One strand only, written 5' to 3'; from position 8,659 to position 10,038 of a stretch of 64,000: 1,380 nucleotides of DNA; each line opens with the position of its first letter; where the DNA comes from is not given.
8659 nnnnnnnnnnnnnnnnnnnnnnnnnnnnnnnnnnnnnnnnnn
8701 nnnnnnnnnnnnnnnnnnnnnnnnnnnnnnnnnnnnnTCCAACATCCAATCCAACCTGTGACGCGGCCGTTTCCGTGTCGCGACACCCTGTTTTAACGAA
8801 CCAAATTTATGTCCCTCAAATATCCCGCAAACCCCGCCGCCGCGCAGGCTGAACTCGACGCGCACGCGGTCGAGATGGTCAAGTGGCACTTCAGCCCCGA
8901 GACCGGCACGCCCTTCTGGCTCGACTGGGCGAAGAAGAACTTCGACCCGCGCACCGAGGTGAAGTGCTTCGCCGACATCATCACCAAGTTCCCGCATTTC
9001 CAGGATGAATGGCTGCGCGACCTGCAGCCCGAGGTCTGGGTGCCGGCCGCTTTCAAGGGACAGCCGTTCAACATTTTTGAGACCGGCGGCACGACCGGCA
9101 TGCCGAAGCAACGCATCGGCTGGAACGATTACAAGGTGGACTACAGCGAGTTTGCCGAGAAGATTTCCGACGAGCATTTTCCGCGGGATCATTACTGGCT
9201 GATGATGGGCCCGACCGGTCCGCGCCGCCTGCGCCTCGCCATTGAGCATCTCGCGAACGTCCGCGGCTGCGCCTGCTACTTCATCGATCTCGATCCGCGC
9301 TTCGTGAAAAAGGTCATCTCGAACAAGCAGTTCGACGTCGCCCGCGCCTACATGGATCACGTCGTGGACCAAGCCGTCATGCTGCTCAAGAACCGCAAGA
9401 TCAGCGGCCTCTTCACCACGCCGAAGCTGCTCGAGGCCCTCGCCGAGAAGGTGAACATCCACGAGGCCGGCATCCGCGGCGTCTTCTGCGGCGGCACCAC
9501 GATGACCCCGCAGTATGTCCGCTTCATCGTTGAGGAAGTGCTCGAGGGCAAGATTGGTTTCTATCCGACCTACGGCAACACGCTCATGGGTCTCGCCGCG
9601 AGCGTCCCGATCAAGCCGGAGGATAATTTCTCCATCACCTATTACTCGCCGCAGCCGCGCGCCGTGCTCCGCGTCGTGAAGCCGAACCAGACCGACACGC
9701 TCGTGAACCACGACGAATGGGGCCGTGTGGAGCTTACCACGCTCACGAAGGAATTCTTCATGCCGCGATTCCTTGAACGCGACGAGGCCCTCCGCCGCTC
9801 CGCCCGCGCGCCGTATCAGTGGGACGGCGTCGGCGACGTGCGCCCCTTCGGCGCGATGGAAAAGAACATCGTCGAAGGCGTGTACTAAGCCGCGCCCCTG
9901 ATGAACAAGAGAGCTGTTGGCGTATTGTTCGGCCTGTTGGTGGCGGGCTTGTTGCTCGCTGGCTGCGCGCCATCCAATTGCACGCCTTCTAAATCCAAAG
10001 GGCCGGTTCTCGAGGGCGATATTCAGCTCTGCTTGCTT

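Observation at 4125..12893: MarR-controlled six-gene operon: two secreted beta-propellers coupled to a split carboxylate-reduction set (adenylating enzyme, Glu-less ALDH fold, Fe-ADH)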

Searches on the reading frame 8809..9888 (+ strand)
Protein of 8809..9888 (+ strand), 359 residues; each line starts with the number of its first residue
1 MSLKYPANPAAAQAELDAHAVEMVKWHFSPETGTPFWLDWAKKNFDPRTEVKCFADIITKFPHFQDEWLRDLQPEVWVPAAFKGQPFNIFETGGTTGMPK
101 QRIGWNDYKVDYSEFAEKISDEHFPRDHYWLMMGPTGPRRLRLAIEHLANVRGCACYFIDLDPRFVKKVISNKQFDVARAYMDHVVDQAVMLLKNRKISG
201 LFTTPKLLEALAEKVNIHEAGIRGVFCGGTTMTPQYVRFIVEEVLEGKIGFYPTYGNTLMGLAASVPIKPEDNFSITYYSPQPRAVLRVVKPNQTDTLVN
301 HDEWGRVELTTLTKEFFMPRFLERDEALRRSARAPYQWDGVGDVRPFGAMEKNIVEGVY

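Call 3: search_protein_families(library=pfam, proteins=[window:8809-9888:+], max_evalue=0.01)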
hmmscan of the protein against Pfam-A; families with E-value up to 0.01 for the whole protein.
window:8809-9888:+ (359 aa): 1 family
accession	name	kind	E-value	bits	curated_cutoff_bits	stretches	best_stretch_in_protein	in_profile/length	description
PF00501.34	AMP-binding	-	3e-06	26.7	29.9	1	189-294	246-360/384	AMP-binding enzyme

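Call 4: search_protein_families(library=ncbifam, proteins=[window:8809-9888:+], max_evalue=0.01)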
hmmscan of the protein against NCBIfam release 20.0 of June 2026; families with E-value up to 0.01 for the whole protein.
window:8809-9888:+ (359 aa): 3 families
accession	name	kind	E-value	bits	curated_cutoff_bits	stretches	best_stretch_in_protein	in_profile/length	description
TIGR03335.1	F390_ftsA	equivalog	4.5e-06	25.6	458.7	1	14-119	12-122/445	coenzyme F390 synthetase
NF045666.1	DVU1553_fam_AMP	equivalog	0.00027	20.1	300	1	184-315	169-295/331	DVU_1553 family AMP-dependent CoA ligase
NF004837.0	PRK06187.1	subfamily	0.0006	18.2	476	1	186-311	249-379/531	long-chain-fatty-acid--CoA ligase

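Call 5: search_solved_structures(query=window:8809-9888:+, max_evalue=1, show_alignments=2)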
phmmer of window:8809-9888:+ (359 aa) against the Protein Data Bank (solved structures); distinct sequences matched with E-value up to 1: 7.
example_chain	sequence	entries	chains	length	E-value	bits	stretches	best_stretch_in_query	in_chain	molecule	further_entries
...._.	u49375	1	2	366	1.4e-37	133.1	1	11-359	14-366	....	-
3hgu_A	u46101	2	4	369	1.4e-37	133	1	11-359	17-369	EhpF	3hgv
3cw8_X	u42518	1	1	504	0.23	13.8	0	74-103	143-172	4-chlorobenzoyl CoA ligase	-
1t5d_X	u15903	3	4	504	0.25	13.7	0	74-103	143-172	4-chlorobenzoyl CoA ligase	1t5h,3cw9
3dlp_X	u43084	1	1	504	0.32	13.4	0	74-103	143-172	4-Chlorobenzoate CoA Ligase/Synthetase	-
2qvz_X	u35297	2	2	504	0.37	13.2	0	74-103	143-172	4-Chlorobenzoate CoA Ligase/Synthetase | 4-Chlorobenzoate CoA Ligase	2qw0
2qvx_X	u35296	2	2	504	0.47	12.8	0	74-103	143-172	4-Chlorobenzoate CoA Ligase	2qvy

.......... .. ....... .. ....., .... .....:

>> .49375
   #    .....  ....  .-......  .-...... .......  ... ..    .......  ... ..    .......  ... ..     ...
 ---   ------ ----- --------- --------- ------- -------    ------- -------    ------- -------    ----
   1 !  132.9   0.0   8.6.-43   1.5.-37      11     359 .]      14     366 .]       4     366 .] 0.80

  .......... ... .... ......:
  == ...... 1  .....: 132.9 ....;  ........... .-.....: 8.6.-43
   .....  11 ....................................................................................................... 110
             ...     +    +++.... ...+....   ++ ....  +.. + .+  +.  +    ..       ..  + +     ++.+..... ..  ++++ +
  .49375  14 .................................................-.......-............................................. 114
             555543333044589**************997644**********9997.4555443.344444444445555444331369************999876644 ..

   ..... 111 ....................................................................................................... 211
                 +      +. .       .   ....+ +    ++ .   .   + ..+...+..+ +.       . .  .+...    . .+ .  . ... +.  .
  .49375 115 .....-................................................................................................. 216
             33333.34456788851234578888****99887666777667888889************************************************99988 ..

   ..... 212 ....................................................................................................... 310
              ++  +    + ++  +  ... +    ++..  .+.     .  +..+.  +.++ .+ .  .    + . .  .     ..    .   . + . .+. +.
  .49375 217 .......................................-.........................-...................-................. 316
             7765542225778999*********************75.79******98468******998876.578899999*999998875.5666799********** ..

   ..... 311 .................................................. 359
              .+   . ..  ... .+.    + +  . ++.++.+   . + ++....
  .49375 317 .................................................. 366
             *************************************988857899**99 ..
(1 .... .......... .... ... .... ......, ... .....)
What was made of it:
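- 8809..9888 (+): C-domain-less ANL adenylating enzyme of the EhpF/GriC type (359 aa): the acid-activating half of a two-component carboxylate reductase. Aligns over residues 11-359 with EhpF, PDB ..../3HGU, E 1.4e-37 (call 5).
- On EhpF/GriC-EhpG/GriD two-component carboxylate reductase: Residues 11-359 align to EhpF 14-366, E 1.4e-37 (call 5).
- Closest known: EhpF/EhpG of Pantoea agglomerans. Same: The ANL aligns end to end with EhpF (359 vs 366 aa, E 1e-37, call 5).
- ANL is a full-length EhpF homologue (call 5).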

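Call 8: find_homologous_proteins(query=window:8809-9888:+, max_evalue=0.00001)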
Query window:8809-9888:+ (359 aa): 8000 proteins with E <= 0.00001 among 8000 candidates; the best 120 are listed.
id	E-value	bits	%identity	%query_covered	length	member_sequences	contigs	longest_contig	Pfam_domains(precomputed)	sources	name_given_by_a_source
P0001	1.8e-250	849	100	100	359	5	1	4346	PF00501.35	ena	-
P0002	4.0e-237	805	93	100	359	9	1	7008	PF00501.35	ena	-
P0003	5.4e-234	794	92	100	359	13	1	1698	PF00501.35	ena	-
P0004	5.0e-233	791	91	100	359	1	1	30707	PF00501.35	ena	-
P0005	1.6e-212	724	86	97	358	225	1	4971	PF00501.35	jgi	-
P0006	1.3e-211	721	85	97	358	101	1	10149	PF00501.35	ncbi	-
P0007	1.2e-209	714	84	97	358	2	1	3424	PF00501.35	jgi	jgi:phenylacetate-coenzyme A ligase PaaK-like adenylate-forming protein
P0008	1.4e-209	714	85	97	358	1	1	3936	PF00501.35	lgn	-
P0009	1.9e-209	713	84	97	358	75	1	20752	PF00501.35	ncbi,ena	-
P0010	2.7e-209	713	85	97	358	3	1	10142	PF00501.35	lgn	-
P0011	7.4e-209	712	84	98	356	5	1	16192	-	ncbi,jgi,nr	ncbi:MAG: hypothetical protein DVB33_05475 [Verrucomicrobia bacterium]|nr:MAG: hypothetical protein 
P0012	1.3e-208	711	84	98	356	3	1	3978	PF00501.35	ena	-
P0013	1.7e-208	710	83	98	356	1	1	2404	PF00501.35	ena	-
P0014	4.7e-208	709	84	97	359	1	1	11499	PF00501.35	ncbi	ncbi:MAG: hypothetical protein AB1705_19545 [Verrucomicrobiota bacterium]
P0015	5.6e-208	709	85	97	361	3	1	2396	PF00501.35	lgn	-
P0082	1.0e-201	688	81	99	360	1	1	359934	PF00501.35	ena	-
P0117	1.9e-200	684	79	99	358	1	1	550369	PF00501.35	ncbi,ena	-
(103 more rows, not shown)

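Call 9: find_encoding_contigs(protein=P0117, flank=10000, max_places=2)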
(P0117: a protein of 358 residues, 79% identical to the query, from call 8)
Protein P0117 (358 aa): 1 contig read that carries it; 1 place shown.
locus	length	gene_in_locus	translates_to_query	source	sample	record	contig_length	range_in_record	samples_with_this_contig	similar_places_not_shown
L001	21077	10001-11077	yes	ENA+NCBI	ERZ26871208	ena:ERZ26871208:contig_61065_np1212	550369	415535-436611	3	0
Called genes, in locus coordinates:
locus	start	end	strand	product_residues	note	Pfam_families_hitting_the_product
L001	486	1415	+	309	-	PF01797:Y1_Tnp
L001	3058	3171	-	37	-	-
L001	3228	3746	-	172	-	PF01047:MarR, PF12802:MarR_2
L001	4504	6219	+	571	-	PF01011:PQQ (faint), PF13360:PQQ_2, PF13570:Beta-prop_ACSF4 (weak)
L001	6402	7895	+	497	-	PF01011:PQQ (faint), PF13570:Beta-prop_ACSF4, PF13360:PQQ_2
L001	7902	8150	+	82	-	PF11755:DUF3311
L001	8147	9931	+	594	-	PF00474:SSF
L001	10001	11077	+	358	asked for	PF00501:AMP-binding (faint)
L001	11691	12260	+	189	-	-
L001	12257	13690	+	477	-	PF00171:Aldedh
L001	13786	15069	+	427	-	PF13458:Peripla_BP_6 (weak), PF00465:Fe-ADH, PF13685:Fe-ADH_2, PF25137:ADH_Fe_C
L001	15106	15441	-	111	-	-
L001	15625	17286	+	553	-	PF13623:SurA_N_2 (weak), PF13145:Rotamase_2 (faint)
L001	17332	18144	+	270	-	PF00849:PseudoU_synth_2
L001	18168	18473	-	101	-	PF04972:BON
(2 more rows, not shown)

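Call 10: find_encoding_contigs(protein=P0082, flank=10000, max_places=2)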
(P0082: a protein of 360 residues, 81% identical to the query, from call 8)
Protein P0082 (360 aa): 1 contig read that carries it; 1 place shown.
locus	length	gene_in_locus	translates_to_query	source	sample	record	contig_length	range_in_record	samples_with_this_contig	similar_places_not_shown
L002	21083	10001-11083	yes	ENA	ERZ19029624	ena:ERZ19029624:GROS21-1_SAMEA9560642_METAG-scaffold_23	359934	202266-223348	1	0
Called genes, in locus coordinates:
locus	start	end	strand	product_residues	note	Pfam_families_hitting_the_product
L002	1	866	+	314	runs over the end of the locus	PF11737:DUF3300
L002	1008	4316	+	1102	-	PF07635:PSCyt1, PF07583:PSCyt2, PF13385:Laminin_G_3, PF07587:PSD1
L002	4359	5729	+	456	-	PF07394:DUF1501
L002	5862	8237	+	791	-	PF13570:Beta-prop_ACSF4 (faint), PF13360:PQQ_2, PF25293:Beta-prop_EMC1_N (faint), PF13360:PQQ_2, PF01011:PQQ (weak), PF13360:PQQ_2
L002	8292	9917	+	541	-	PF01011:PQQ (faint), PF13360:PQQ_2 (weak), PF13570:Beta-prop_ACSF4, PF13360:PQQ_2 (weak)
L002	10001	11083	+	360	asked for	PF00501:AMP-binding (faint)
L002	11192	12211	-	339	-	PF04338:DUF481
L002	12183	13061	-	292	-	-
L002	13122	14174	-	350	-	PF01075:Glyco_transf_9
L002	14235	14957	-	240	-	PF00149:Metallophos, PF12850:Metallophos_2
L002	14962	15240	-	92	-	PF00708:Acylphosphatase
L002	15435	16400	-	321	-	PF00165:HTH_AraC (weak), PF12833:HTH_18, PF00165:HTH_AraC (weak)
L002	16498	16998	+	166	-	PF06892:Phage_CP76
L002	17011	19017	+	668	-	PF00920:ILVD_EDD_N, PF24877:ILV_EDD_C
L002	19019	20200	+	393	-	PF22177:PBP1_XylR, PF13377:Peripla_BP_3, PF12833:HTH_18, PF00165:HTH_AraC (weak)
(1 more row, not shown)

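Call 11: find_encoding_contigs(protein=P0001, flank=10000, max_places=3)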
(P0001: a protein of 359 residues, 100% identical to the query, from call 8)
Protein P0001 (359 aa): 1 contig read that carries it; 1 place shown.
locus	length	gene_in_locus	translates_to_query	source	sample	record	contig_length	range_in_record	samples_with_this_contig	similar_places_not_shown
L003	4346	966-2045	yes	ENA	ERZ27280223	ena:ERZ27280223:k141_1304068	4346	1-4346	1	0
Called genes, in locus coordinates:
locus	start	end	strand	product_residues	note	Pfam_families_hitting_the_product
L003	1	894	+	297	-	?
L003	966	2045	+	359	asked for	PF00501:AMP-binding (faint)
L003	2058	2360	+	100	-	-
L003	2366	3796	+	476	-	PF00171:Aldedh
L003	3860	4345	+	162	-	?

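Call 15: find_related_loci(query=window:8809-9888:+, collection=genome_contigs, flank=10000)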
Query window:8809-9888:+ (359 aa) in genome_contigs; peptide patterns used: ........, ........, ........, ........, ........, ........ (x = any residue, [..] = any of these).
599 stretches matched a pattern (row limit reached: there are more); 593 encode a relative of the query (tblastn E <= 1e-3); the best 80 are kept; 80 distinct loci.
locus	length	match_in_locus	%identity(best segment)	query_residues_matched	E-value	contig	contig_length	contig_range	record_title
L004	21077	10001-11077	91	1-359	0e+0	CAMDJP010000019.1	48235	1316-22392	MAG: Akkermansia muciniphila isolate TE-11nov19-118 genome assembly, contig: TE-11nov19-C723, whole genome shotgun seque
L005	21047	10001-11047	86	11-359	0e+0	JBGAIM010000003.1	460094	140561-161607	MAG: Limisphaerales bacterium isolate MAG_AAO_H125.05 AAOH125-5_opera_contig_69, whole genome shotgun sequence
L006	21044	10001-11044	85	12-359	0e+0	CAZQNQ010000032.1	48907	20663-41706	MAG TPA_asm: uncultured Bifidobacterium sp. isolate SRP344714_co2_359 genome assembly, contig: NODE_1660_length_48907_co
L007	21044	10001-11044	85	12-359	0e+0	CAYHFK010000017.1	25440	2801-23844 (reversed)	MAG TPA_asm: uncultured Bifidobacterium sp. isolate ERP119702_co2_223 genome assembly, contig: NODE_929_length_25440_cov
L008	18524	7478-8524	84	11-359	0e+0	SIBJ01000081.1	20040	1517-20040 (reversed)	MAG: Pedosphaera sp. isolate Baikal-deep-G230 BACOMB-C12859, whole genome shotgun sequence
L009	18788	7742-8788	85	11-359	0e+0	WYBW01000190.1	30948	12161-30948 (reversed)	MAG: Verrucomicrobiia bacterium isolate VER1 k127_789903, whole genome shotgun sequence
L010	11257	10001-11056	84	8-359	0e+0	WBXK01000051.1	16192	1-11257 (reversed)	MAG: Verrucomicrobia bacterium isolate Pedos-510 Ga0133913_10024392, whole genome shotgun sequence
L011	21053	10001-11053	84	8-359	0e+0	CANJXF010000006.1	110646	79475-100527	MAG: Verrucomicrobiales bacterium isolate RH-23may17-789 genome assembly, contig: RH-23may17-C1191, whole genome shotgun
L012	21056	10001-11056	84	7-359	0e+0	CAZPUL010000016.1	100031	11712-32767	MAG TPA_asm: uncultured Verrucomicrobiota bacterium isolate binchicken_co199_144 genome assembly, contig: NODE_280_lengt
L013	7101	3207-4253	84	11-359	0e+0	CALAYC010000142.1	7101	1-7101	MAG TPA_asm: uncultured Verrucomicrobia bacterium isolate SRR4028131_bin.104_CONCOCT_v1.1_MAG genome assembly, contig: E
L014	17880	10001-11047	85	10-359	0e+0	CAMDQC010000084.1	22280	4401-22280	MAG: Prosthecobacter debontii isolate ZE-13nov19-293 genome assembly, contig: ZE-13nov19-C2992, whole genome shotgun seq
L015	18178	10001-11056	83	7-359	0e+0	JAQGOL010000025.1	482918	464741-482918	MAG: Chthoniobacteraceae bacterium isolate RYN_612 scaffold_3837619, whole genome shotgun sequence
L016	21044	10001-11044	83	11-359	0e+0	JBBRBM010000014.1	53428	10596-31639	MAG: Verrucomicrobiota bacterium isolate Co_metawrap_2342 Cmw_2342_k141_23977149_length_53428_cov_12.0000, whole genome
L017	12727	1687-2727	83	12-359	0e+0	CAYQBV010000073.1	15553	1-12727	MAG TPA_asm: uncultured Chthoniobacter sp. isolate binchicken_co186_59 genome assembly, contig: NODE_4683_length_15553_c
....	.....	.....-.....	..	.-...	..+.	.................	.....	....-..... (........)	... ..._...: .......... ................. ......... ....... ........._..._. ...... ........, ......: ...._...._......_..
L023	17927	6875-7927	81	8-359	0e+0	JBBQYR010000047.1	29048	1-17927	MAG: Chthoniobacterales bacterium isolate Co_metawrap_2172 Cmw_2172_k141_9508678_length_29048_cov_10.0354, whole genome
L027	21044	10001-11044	82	11-359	0e+0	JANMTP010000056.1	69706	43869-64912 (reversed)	MAG: Chthoniobacter sp. isolate SOY_29_metabat_151 SOY_29_k141_577669, whole genome shotgun sequence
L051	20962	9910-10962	81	8-359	0e+0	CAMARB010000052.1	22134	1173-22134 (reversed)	MAG: Chthoniobacter flavus isolate MaE-09apr19-178 genome assembly, contig: MaE-09apr19-C2744, whole genome shotgun sequ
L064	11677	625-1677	80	8-359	0e+0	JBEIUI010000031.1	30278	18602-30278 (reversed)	MAG: Verrucomicrobiia bacterium isolate Sample-110-S81-bin-159 Sample_110_S81-bin_159-k141_294227, whole genome shotgun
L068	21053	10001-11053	80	8-359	0e+0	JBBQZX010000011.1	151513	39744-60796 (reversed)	MAG: Chthoniobacterales bacterium isolate Co_metawrap_2259 Cmw_2259_k141_22819510_length_151513_cov_15.9174, whole genom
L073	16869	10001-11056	79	8-359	0e+0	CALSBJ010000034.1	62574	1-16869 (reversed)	MAG: Akkermansia muciniphila isolate JJ-MIS3-109-1-m2-bin118 genome assembly, contig: JJ-MIS3-109-C65, whole genome shot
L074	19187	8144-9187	81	11-359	0e+0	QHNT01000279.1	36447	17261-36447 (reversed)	MAG: Verrucomicrobia bacterium isolate AV7 14_0929_05_30cm_scaffold_3919_curated, whole genome shotgun sequence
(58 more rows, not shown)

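Call 22: search_dna_similar(query=window:8809-9888:+, collection=plasmids, mode=protein, max_rows=25)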
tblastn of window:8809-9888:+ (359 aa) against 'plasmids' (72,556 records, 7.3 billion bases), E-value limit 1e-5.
Records with a match: 29; places in all: 29; records where one place covers at least 80% of the query: 29.
Best place of each record, by identity: <60% 29.
By first word of the organism name: Streptomyces 19; Pantoea 4; Streptantibioticus 2; Halomarina 1; Escherichia 1; Halalkalicoccus 1; Burkholderia 1.
By predicted mobility (MOB-suite, as given by PLSDB): non-mobilizable 24; mobilizable 3; conjugative 2.
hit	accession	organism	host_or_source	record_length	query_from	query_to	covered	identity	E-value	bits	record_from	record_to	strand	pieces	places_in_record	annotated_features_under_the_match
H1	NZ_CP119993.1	Halomarina sp. PSR21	cell culture,saline soil from Tarim ...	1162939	8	359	98%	35.5%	3e-52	193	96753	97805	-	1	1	record has no annotation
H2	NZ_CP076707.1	Escherichia coli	-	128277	15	359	96%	34.2%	2e-46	176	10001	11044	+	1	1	phenazine antibiotic biosynthesis protein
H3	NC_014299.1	Halalkalicoccus jeotgali B3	-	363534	23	359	94%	35.0%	1e-47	179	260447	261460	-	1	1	hypothetical protein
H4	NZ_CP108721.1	Streptomyces sp. NBC_00998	-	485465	1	359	100%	32.8%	2e-54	199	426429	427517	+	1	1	phenazine biosynthesis protein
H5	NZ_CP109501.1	Streptomyces sp. NBC_01426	-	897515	7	359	98%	33.3%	1e-54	200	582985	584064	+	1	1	phenazine biosynthesis protein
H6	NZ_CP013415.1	Burkholderia ubonensis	soil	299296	24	359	94%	34.7%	9e-47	177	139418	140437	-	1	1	AMP-binding protein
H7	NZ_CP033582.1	Streptomyces sp. ADI95-16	-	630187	16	359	96%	33.2%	2e-56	205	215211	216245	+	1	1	AMP-binding protein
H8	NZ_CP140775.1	Streptomyces goshikiensis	cell culture,soil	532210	16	359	96%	33.2%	3e-56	205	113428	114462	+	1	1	AMP-binding protein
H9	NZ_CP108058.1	Streptomyces goshikiensis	-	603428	16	359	96%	33.2%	3e-56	205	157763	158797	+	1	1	AMP-binding protein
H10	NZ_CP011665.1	Streptomyces sp. Mg1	-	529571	16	359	96%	33.2%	4e-56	204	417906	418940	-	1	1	AMP-binding protein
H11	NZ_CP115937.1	Streptomyces goshikiensis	microorganism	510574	16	359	96%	33.2%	4e-56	204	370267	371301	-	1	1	AMP-binding protein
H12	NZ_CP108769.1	Streptomyces goshikiensis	-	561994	16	359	96%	33.2%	4e-56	204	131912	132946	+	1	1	AMP-binding protein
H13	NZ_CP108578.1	Streptomyces goshikiensis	-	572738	16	359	96%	33.2%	4e-56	204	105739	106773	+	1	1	AMP-binding protein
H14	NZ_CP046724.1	Pantoea agglomerans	pure culture,cherry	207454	2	359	100%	31.6%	4e-33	137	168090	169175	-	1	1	AMP-binding protein | pyridoxine 5'-phosphate oxidase C-terminal domain-containing protein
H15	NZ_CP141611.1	Pantoea agglomerans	cell culture,hydroalcoholic extract of ...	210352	2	359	100%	31.6%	4e-33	137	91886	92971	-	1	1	AMP-binding protein | pyridoxine 5'-phosphate oxidase C-terminal domain-containing protein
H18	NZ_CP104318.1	Streptomyces angustmyceticus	whole organism,soil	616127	15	359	96%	32.6%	8e-41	160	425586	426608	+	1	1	arylcarboxylate reductase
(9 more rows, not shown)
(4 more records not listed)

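Call 24: get_annotated_region(hit=H18, flank=7000)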
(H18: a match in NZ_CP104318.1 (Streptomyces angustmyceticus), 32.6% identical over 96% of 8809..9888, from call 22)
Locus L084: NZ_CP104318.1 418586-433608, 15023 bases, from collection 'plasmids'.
description: Streptomyces angustmyceticus strain CQUSa03 plasmid p1, complete sequence
organism: Streptomyces angustmyceticus (NCBI taxid 285578)
taxonomy: Bacteria; Actinomycetota; Actinomycetes; Kitasatosporales; Streptomycetaceae; Streptomyces; Streptomyces angustmyceticus
host: -; source: whole organism,soil; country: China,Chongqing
typing (MOB-suite, as given by PLSDB): non-mobilizable
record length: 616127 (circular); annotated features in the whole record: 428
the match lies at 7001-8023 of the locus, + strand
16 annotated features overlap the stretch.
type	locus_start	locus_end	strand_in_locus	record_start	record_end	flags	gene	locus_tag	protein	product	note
CDS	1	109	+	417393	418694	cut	-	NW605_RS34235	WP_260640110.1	class I adenylate-forming enzyme family protein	-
CDS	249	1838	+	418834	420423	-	-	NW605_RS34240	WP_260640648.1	acyl-CoA carboxylase subunit beta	-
CDS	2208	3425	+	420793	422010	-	-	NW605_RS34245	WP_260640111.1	cytochrome P450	-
CDS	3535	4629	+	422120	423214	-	-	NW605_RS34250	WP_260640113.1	Gfo/Idh/MocA family oxidoreductase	-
CDS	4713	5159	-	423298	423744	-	-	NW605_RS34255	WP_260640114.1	DUF1772 domain-containing protein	-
CDS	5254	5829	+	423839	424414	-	-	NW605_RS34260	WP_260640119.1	TetR/AcrR family transcriptional regulator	GO:0006355 - regulation of DNA-templated transcription [Evidence IEA]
CDS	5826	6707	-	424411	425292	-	-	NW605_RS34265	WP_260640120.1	1,4-dihydroxy-6-naphthoate synthase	-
CDS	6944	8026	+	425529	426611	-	-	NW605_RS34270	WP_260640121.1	arylcarboxylate reductase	-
CDS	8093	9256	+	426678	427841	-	mqnE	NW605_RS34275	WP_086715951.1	aminofutalosine synthase MqnE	GO:0009234 - menaquinone biosynthetic process [Evidence IEA]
CDS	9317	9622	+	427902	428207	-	-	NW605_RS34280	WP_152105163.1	ferredoxin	-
CDS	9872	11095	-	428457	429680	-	mqnC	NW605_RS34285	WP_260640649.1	cyclic dehypoxanthinyl futalosine synthase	GO:0009234 - menaquinone biosynthetic process [Evidence IEA]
CDS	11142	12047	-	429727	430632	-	-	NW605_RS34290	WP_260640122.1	menaquinone biosynthesis protein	-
CDS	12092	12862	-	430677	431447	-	-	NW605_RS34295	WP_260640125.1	alpha/beta fold hydrolase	-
CDS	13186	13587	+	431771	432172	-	-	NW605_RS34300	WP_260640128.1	DUF6069 family protein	-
CDS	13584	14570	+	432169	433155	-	-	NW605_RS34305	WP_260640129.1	ACP S-malonyltransferase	-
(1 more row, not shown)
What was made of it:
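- Some family members are annotated 'arylcarboxylate reductase' (calls 22, 24).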
